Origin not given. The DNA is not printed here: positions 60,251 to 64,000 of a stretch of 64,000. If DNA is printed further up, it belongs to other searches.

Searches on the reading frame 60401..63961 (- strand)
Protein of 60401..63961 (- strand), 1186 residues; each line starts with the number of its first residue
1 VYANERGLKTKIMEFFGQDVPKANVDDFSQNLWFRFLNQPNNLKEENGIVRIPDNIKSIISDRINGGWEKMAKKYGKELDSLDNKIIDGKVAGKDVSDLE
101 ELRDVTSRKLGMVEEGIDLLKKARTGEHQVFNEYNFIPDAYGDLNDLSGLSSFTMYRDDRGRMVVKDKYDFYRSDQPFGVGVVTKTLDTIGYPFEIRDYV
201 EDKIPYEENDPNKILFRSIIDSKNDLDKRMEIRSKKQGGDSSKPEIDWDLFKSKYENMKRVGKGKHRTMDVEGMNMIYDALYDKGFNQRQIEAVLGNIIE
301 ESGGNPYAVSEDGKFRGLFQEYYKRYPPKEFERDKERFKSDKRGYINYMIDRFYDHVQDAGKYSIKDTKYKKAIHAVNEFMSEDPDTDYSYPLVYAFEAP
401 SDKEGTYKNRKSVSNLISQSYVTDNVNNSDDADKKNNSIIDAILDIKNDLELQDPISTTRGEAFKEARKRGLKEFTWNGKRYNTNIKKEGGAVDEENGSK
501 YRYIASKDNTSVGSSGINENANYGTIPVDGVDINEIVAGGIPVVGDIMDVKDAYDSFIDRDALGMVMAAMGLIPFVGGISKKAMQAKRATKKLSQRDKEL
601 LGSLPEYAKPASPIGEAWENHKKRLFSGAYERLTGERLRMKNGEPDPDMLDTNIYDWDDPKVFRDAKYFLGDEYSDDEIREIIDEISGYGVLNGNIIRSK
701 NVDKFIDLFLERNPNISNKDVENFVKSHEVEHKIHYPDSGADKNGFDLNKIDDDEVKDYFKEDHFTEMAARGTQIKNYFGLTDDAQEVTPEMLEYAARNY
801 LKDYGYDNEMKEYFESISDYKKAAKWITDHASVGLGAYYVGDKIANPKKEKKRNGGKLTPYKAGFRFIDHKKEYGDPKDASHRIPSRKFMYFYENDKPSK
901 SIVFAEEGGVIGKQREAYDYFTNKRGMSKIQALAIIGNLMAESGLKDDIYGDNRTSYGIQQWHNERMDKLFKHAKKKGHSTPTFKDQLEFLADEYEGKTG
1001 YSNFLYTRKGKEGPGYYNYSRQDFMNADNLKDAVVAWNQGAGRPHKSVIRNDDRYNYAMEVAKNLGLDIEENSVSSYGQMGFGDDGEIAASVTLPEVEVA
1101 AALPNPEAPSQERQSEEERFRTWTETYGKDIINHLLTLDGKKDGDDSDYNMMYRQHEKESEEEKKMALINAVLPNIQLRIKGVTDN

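Call 30: search_protein_families(library=pfam, proteins=[window:60401-63961:-], max_evalue=0.001)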
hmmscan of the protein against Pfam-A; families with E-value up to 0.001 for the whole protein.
window:60401-63961:- (1186 aa): 1 family
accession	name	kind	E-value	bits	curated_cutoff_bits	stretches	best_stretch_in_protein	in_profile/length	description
PF18013.6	Phage_lysozyme2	-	1.2e-29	103.8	28.2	2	914-1064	3-139/140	Phage tail lysozyme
